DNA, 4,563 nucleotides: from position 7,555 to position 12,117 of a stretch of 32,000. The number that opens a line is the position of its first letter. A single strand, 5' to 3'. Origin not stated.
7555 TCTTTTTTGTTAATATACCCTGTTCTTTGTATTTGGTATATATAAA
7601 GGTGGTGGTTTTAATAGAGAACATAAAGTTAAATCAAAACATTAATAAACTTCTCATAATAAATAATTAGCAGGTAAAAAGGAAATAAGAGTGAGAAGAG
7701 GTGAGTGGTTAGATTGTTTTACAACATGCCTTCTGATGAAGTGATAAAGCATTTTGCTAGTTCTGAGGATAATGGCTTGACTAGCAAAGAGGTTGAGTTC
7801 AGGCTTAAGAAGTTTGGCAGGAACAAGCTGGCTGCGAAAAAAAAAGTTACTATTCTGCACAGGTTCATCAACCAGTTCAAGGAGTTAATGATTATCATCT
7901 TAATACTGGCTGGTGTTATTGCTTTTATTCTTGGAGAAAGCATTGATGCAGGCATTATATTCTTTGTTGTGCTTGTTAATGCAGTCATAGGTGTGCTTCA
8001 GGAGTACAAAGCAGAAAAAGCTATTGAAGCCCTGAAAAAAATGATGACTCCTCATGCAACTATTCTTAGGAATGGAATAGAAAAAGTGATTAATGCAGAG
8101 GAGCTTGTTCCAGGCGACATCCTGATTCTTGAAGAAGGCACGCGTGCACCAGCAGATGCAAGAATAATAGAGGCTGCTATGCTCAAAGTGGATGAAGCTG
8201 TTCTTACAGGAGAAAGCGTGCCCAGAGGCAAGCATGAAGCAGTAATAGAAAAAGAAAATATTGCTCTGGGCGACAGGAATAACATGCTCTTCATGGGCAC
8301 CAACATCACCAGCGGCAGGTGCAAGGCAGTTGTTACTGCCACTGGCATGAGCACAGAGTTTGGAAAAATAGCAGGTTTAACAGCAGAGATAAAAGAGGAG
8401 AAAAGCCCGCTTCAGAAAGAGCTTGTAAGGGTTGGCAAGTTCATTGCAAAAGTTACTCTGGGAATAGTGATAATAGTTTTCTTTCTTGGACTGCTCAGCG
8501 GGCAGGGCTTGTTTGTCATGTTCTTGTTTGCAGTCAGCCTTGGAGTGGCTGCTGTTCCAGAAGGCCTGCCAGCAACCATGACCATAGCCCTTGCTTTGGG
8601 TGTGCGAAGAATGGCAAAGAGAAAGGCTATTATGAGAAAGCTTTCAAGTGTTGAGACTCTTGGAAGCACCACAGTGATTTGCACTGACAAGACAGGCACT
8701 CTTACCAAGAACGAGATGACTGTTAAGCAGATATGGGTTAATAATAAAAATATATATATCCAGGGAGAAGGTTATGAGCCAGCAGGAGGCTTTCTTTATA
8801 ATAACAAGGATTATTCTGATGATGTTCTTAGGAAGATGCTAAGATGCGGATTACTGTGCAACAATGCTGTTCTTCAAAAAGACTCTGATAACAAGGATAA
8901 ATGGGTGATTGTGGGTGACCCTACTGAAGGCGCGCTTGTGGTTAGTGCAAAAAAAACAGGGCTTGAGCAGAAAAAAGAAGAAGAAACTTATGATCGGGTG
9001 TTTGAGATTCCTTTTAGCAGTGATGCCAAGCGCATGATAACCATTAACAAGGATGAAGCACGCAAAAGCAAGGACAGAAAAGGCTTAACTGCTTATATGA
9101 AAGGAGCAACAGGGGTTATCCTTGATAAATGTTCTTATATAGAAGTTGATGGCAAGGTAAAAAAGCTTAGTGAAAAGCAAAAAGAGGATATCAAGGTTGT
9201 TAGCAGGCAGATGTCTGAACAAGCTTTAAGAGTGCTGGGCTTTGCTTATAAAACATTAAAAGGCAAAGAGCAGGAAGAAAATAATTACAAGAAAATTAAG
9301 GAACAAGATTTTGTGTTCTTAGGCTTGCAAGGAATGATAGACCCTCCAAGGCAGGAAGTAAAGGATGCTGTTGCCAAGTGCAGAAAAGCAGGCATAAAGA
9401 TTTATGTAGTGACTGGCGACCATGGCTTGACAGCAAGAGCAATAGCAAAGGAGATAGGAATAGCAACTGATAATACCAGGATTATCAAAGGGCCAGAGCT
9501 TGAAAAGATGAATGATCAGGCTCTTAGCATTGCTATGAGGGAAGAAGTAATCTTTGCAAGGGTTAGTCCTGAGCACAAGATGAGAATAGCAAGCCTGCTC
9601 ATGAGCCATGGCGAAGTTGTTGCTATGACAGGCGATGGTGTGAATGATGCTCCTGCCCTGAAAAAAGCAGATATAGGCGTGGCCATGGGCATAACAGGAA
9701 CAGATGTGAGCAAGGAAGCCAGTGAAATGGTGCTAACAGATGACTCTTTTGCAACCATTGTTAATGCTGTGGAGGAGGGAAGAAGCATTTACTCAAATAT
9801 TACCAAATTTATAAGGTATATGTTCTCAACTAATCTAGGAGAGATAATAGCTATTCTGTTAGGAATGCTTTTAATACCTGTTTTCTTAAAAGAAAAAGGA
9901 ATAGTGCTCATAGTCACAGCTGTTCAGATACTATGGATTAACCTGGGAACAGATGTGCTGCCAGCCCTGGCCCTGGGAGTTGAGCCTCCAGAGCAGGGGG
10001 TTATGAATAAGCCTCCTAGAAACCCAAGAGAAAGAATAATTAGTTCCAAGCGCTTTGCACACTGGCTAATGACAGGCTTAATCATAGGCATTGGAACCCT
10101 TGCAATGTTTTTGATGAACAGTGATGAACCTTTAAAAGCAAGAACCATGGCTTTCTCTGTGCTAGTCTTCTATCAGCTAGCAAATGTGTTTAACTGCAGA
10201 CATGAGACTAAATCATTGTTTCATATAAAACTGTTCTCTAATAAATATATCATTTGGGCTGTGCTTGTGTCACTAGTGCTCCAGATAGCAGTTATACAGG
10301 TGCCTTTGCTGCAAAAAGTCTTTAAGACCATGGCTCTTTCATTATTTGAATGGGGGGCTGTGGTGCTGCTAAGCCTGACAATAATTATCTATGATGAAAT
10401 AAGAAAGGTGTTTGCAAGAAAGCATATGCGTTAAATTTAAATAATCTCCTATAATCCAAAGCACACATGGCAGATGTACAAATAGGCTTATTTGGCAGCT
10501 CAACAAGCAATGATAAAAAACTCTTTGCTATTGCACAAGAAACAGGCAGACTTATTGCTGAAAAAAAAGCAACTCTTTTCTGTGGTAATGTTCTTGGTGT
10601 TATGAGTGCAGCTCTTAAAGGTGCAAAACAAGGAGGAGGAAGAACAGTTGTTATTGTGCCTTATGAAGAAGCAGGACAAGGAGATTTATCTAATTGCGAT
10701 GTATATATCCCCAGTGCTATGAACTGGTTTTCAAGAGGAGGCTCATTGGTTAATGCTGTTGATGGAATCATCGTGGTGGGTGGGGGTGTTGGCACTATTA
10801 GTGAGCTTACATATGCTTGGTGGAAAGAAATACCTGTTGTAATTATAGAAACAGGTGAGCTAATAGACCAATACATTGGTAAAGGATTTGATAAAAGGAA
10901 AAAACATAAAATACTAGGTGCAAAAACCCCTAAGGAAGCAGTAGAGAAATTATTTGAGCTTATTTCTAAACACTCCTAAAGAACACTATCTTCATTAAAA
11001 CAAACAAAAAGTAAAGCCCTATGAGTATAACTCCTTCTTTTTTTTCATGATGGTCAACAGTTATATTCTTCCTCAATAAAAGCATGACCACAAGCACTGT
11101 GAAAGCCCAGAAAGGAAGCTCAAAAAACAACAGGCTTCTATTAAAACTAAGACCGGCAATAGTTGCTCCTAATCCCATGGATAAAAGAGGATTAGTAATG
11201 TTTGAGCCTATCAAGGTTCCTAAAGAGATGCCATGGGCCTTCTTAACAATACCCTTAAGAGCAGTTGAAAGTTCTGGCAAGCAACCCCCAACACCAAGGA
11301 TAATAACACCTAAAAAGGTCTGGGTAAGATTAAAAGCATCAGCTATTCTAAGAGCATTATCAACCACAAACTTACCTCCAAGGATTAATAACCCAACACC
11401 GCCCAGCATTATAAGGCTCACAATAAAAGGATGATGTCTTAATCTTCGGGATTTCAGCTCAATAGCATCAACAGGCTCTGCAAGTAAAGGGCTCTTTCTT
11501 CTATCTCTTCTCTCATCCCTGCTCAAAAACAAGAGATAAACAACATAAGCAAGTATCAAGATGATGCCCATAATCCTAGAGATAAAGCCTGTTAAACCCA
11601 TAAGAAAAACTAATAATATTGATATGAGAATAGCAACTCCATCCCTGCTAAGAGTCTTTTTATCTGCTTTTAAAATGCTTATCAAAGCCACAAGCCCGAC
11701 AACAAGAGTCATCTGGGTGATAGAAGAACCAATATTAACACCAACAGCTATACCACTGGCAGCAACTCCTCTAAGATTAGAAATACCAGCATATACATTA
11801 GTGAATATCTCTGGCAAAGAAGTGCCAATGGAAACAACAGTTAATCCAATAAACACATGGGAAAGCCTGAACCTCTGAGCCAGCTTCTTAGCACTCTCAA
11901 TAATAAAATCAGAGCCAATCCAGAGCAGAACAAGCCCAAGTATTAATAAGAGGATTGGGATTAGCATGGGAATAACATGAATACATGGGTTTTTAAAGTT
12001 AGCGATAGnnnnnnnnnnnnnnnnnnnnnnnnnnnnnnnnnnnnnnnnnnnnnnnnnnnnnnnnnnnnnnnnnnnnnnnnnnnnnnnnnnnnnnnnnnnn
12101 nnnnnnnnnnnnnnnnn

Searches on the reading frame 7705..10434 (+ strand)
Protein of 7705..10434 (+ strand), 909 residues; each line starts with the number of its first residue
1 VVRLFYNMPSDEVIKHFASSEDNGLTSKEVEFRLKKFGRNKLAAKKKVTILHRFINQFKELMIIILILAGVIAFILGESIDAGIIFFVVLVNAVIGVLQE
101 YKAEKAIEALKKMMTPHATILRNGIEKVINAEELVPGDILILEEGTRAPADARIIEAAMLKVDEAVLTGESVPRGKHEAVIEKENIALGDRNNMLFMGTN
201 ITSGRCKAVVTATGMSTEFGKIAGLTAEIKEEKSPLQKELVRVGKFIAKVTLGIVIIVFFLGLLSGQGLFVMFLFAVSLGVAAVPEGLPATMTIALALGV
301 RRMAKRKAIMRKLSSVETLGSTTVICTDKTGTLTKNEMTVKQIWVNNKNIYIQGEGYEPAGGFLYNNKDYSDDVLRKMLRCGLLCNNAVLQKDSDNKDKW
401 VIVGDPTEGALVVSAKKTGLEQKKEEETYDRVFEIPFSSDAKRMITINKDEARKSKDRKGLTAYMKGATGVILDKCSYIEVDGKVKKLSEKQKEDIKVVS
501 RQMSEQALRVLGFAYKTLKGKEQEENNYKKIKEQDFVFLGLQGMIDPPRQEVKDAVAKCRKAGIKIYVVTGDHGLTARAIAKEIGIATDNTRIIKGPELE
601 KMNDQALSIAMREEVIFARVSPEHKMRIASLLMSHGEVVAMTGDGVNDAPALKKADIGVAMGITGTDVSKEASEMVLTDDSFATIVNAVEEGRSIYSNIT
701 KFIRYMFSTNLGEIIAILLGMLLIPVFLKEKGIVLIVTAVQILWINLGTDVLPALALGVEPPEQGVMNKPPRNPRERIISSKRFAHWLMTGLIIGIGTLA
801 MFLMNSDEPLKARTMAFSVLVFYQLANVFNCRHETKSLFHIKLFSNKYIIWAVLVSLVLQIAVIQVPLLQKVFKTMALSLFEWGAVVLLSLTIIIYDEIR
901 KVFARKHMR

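Call 9: search_protein_families(library=pfam, proteins=[window:7705-10434:+], max_evalue=0.001)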
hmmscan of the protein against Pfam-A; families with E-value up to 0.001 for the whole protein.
window:7705-10434:+ (909 aa): 8 families
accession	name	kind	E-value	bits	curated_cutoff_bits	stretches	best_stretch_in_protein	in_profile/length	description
PF00689.26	Cation_ATPase_C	-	4.7e-57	193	27.3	1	735-903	2-175/175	Cation transporting ATPase, C-terminus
PF00122.25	E1-E2_ATPase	-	8.3e-56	188.8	28.1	1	113-306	2-181/181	E1-E2 ATPase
PF13246.12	Cation_ATPase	-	1.1e-25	90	21.7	1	384-479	2-91/91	Cation transport ATPase (P-type)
PF00690.31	Cation_ATPase_N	-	7.8e-21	74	20.4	1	6-73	2-69/69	Cation transporter/ATPase, N-terminus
PF00702.32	Hydrolase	-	9e-18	65.8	26.4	1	519-656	69-191/191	haloacid dehalogenase-like hydrolase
PF12710.13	HAD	-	1.3e-05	26.2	27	1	546-653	87-189/189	haloacid dehalogenase-like hydrolase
PF08282.18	Hydrolase_3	-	0.00051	20.3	20.9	0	632-679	199-246/255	haloacid dehalogenase-like hydrolase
PF02875.26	Mur_ligase_C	-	0.00054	21.2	28.4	0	539-616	44-121/127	Mur ligase, glutamate ligase domain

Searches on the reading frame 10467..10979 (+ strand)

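Call 76: search_protein_families(library=pfam, proteins=[window:10467-10979:+], max_evalue=0.001)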
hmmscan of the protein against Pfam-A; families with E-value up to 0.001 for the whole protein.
window:10467-10979:+ (170 aa): 2 families
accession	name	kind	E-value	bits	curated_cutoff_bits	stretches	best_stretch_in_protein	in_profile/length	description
PF18306.6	LDcluster4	-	2.1e-29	102.6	26.3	1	4-159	2-151/151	SLOG cluster4 family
PF03641.19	Lysine_decarbox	-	0.0001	22.9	27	1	46-119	1-74/131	Possible lysine decarboxylase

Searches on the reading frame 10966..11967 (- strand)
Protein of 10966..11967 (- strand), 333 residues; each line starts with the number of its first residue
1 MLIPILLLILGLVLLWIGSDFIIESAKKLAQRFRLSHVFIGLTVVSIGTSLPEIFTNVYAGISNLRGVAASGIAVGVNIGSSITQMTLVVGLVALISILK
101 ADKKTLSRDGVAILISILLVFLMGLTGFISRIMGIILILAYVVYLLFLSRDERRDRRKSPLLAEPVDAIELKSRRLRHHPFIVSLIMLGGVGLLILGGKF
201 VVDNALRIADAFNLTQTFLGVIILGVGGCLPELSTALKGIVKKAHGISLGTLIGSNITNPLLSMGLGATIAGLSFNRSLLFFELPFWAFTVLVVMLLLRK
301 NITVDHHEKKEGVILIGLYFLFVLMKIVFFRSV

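Call 76: search_protein_families(library=pfam, proteins=[window:10966-11967:-], max_evalue=0.001)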
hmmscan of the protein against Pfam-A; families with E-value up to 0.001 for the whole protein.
window:10966-11967:- (333 aa): 1 family
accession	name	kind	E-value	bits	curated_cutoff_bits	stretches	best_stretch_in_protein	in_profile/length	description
PF01699.29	Na_Ca_ex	-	1.4e-47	161.9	24.9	2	5-148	3-149/151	Sodium/calcium exchanger protein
